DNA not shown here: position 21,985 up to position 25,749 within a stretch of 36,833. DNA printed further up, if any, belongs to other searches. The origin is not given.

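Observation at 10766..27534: DISARM-like helicase+DUF1998 core combined with a beta-CASP nuclease and a giant STAND-type ATPase, with no methyltransferase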

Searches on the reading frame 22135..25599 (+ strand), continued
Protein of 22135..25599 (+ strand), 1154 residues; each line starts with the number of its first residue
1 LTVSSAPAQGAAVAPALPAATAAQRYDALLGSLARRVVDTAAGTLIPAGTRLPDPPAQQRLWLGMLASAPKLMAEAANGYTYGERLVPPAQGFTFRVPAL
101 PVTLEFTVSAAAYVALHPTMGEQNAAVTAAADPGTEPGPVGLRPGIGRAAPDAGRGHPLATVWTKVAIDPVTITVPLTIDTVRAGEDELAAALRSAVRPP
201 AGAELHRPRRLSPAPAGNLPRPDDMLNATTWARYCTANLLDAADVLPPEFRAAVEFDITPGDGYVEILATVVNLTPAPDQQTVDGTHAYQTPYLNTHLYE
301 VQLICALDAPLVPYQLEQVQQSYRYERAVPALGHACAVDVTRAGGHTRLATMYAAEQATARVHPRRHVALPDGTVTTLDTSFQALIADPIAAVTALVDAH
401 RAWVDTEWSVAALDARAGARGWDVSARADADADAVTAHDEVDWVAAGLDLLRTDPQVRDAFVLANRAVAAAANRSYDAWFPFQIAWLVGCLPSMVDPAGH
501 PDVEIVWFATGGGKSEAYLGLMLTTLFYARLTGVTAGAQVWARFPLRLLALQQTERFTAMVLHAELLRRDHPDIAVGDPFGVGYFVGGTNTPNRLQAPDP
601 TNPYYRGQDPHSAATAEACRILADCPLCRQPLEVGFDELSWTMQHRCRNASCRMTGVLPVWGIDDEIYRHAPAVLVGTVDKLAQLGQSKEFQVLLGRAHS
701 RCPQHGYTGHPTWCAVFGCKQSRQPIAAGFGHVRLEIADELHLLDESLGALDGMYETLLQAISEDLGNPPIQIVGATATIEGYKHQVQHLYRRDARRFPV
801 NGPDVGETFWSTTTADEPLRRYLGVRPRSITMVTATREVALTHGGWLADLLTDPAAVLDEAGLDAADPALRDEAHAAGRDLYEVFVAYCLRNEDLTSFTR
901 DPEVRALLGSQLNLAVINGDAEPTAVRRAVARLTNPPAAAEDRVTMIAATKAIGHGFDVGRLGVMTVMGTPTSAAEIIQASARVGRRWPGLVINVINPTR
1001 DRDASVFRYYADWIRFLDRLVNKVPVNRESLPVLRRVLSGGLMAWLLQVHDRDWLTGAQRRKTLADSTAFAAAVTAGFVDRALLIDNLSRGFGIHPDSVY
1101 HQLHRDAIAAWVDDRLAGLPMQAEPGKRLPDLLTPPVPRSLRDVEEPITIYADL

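Call 44: find_encoding_contigs(protein=P0022, flank=10000, max_places=2)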
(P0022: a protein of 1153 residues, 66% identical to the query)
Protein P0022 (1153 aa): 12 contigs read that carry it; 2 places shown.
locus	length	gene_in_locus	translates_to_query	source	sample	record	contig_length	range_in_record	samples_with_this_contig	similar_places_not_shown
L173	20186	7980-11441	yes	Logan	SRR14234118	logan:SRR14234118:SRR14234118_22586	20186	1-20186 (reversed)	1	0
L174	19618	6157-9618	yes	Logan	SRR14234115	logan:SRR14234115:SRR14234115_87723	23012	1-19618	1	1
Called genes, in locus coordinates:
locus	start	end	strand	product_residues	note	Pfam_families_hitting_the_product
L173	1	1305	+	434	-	?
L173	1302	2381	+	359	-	PF05621:TniB, PF13401:AAA_22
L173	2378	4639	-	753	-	PF06527:TniQ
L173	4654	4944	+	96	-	PF13560:HTH_31 (weak), PF12844:HTH_19 (weak), PF01381:HTH_3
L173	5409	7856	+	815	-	PF24957:DrmE_C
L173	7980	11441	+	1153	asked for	PF00270:DEAD (faint)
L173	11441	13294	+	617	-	-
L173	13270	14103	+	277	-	PF13091:PLDc_2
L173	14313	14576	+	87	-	-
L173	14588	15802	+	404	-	PF00145:DNA_methylase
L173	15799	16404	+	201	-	PF09517:RE_Eco29kI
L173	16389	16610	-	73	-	-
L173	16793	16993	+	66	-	-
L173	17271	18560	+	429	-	-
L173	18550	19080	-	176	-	PF00583:Acetyltransf_1 (weak), PF13508:Acetyltransf_7 (weak)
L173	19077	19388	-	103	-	PF08681:TacA1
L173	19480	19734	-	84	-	-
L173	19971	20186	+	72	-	?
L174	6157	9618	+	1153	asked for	PF00270:DEAD (faint)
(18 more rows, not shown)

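Call 93: search_protein_families(library=padloc, proteins=[L173:14588-15799:+, L010:17460-18791:-, L012:10906-12072:-, L173:13270-14100:+, L173:15799-16401:+, L173:5409-7853:+, L171:15319-16149:+], max_evalue=0.001)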
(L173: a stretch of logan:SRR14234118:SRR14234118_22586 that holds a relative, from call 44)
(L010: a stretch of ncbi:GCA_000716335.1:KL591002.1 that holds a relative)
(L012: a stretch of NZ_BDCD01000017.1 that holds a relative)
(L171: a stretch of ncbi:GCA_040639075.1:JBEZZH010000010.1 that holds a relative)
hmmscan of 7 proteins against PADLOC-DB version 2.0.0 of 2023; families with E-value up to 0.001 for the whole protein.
L173:14588-15799:+ (404 aa): 59 families (the best 25 are shown)
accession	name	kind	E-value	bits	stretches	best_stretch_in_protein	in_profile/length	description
PDLC03307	MTase_II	-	9.3e-114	378.6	1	2-384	1-375/382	Type II methyltransferase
PDLC00026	DruM2|DruM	-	1.1e-91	305.8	1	2-390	5-330/336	DNA cytosine methylase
PDLC03378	MTase_II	-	1.4e-70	236.3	1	2-381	3-333/344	Type II methyltransferase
PDLC03234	MTase_II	-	1e-60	204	3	1-128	4-130/375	Type II methyltransferase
PDLC03272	MTase_II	-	3.9e-57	192.2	1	2-390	75-402/407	Type II methyltransferase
PDLC03326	MTase_II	-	5.5e-56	188.5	3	3-126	6-129/412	Type II methyltransferase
PDLC00033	DruM2|DruM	-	1.7e-51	173.6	2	3-302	23-264/368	DNA cytosine methylase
PDLC00029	DruM2|DruM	-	3.5e-47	159.4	2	4-139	7-134/329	DNA cytosine methylase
PDLC00027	DruM2|DruM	-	4.6e-47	159.1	3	2-129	12-130/361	DNA cytosine methylase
PDLC02650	DrmMII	-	8.4e-46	154.7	2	170-386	214-427/435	DrmMII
PDLC00031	DruM2|DruM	-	8.6e-40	134.9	3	3-127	13-128/361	DNA cytosine methylase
PDLC00032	DruM2|DruM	-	1.1e-37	128.3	2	3-136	5-135/424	DNA cytosine methylase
PDLC02649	DrmMII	-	2.1e-37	127.1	2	71-210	115-229/422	DrmMII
PDLC03237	MTase_II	-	3.7e-36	122.5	2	5-125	797-921/1036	Type II methyltransferase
PDLC02656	DrmMII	-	7.1e-36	122.1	2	3-269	6-233/491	DrmMII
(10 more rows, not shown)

L010:17460-18791:- (444 aa): 56 families (the best 25 are shown)
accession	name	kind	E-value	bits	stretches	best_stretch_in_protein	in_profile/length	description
PDLC03307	MTase_II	-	7.3e-85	283.5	1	13-440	2-372/382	Type II methyltransferase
PDLC00026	DruM2|DruM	-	4.1e-73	244.9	1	11-443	4-324/336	DNA cytosine methylase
PDLC03378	MTase_II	-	1.4e-62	210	1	14-441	5-334/344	Type II methyltransferase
PDLC03234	MTase_II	-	1.9e-58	196.6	3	9-157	2-143/375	Type II methyltransferase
PDLC03272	MTase_II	-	1.1e-52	177.6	2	8-158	71-205/407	Type II methyltransferase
PDLC00033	DruM2|DruM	-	1.6e-51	173.8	2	7-231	17-203/368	DNA cytosine methylase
PDLC03326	MTase_II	-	1.6e-46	157.3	3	11-158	4-143/412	Type II methyltransferase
PDLC00029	DruM2|DruM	-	6.2e-39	132.3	2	13-158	6-135/329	DNA cytosine methylase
PDLC02649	DrmMII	-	2.4e-38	130.2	2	81-238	107-239/422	DrmMII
PDLC00032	DruM2|DruM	-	2.7e-38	130.3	2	11-153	3-134/424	DNA cytosine methylase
PDLC00027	DruM2|DruM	-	2e-37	127.4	3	14-143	14-126/361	DNA cytosine methylase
PDLC03237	MTase_II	-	7.7e-35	118.1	2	5-143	787-921/1036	Type II methyltransferase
PDLC02650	DrmMII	-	8.6e-35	118.4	3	11-143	8-138/435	DrmMII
PDLC03304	MTase_II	-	6.4e-32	109.1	1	12-153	4-142/432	Type II methyltransferase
PDLC00031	DruM2|DruM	-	1e-31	108.4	3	15-142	15-125/361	DNA cytosine methylase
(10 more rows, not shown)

L012:10906-12072:- (389 aa): 59 families (the best 25 are shown)
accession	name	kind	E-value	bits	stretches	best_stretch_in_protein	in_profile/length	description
PDLC03307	MTase_II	-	8.3e-80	266.8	1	1-389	2-351/382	Type II methyltransferase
PDLC00026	DruM2|DruM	-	8.2e-70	234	1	2-389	7-300/336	DNA cytosine methylase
PDLC03378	MTase_II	-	9.2e-54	181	2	2-202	5-172/344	Type II methyltransferase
PDLC03234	MTase_II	-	3e-49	166.2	3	2-130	7-130/375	Type II methyltransferase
PDLC03272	MTase_II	-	9.8e-43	144.8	1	2-389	77-372/407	Type II methyltransferase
PDLC00029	DruM2|DruM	-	1.3e-42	144.4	2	2-141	7-134/329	DNA cytosine methylase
PDLC03326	MTase_II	-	1.5e-42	144.3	3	2-132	7-133/412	Type II methyltransferase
PDLC00033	DruM2|DruM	-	2.4e-41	140.2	2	1-205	23-199/368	DNA cytosine methylase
PDLC03237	MTase_II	-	2.2e-34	116.6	3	1-139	795-933/1036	Type II methyltransferase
PDLC00032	DruM2|DruM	-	3.5e-33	113.5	1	2-135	6-132/424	DNA cytosine methylase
PDLC02649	DrmMII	-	2.5e-32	110.4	2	72-200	114-222/422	DrmMII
PDLC00030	DruM2|DruM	-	2.6e-30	103.8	2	4-138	10-150/380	DNA cytosine methylase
PDLC00027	DruM2|DruM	-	8.8e-30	102.3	2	3-129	15-128/361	DNA cytosine methylase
PDLC02656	DrmMII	-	3e-28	96.9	2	3-204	8-209/491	DrmMII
PDLC03304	MTase_II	-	6.3e-28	96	1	3-133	7-138/432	Type II methyltransferase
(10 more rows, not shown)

L173:13270-14100:+ (277 aa): 17 families
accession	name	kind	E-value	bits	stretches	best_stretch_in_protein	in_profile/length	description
PDLC02614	DrmC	-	2.5e-13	48.1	1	122-265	20-150/153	DrmC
PDLC02595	DrmC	-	3.9e-11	41.2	1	121-265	114-258/269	DrmC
PDLC02597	DrmC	-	7.6e-10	37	1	116-260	91-226/242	DrmC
PDLC02588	DrmC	-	6.5e-09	33.8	1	121-258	101-235/256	DrmC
PDLC03829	ZacB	-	1.7e-08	31.8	1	133-255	224-339/586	-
PDLC03922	MkoB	-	2.8e-08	31.5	1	119-263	307-443/610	-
PDLC02585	DrmC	-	5.4e-08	30.7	1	122-257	104-235/253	DrmC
PDLC02606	DrmC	-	7.5e-08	30.3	1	122-259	33-166/182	DrmC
PDLC02607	DrmC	-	1.5e-07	29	1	120-255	107-243/265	DrmC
PDLC02587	DrmC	-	1.8e-06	25.1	1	215-257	204-246/267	DrmC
PDLC02605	DrmC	-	4.9e-06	24.3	1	215-257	208-250/270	DrmC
PDLC02602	DrmC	-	9.6e-06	22.8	1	211-256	192-238/381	DrmC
PDLC02616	DrmC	-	1.1e-05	23.2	1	216-257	165-206/224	DrmC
PDLC02600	DrmC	-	1.2e-05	23.1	0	216-266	212-262/286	DrmC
PDLC02601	DrmC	-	3.8e-05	21.2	1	128-267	145-286/295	DrmC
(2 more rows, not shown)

L173:15799-16401:+ (201 aa): 2 families
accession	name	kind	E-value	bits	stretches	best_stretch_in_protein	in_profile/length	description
PDLC03452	REase_II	-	1.1e-57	193.4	1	4-197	7-200/216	Type II restriction enzyme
PDLC03468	REase_II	-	9.7e-46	154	1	33-197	41-209/214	Type II restriction enzyme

L173:5409-7853:+ (815 aa): 0 families

L171:15319-16149:+ (277 aa): 14 families
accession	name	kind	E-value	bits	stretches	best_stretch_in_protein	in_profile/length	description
PDLC02614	DrmC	-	1.2e-11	42.6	1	124-266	22-151/153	DrmC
PDLC02585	DrmC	-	5.9e-11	40.4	1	122-257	104-235/253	DrmC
PDLC02606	DrmC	-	9.6e-11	39.8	1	122-259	33-166/182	DrmC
PDLC03922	MkoB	-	4.4e-09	34.2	1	119-265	307-445/610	-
PDLC02607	DrmC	-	5.1e-09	33.8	1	115-260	102-248/265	DrmC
PDLC02597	DrmC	-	5.6e-09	34.2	1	122-262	95-228/242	DrmC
PDLC02595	DrmC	-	3.4e-08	31.6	1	120-264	113-257/269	DrmC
PDLC03829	ZacB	-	8.2e-08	29.5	1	133-255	224-339/586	-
PDLC02588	DrmC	-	1e-07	29.8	1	122-256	103-233/256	DrmC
PDLC02587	DrmC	-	4.3e-06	23.9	1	215-256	204-245/267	DrmC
PDLC02602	DrmC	-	3.1e-05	21.1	1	122-256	105-238/381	DrmC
PDLC02616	DrmC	-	0.00021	19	1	215-273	164-219/224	DrmC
PDLC02604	DrmC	-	0.00025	19.5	1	214-266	30-82/92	DrmC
PDLC02594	DrmC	-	0.00043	17.8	1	120-256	91-218/240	DrmC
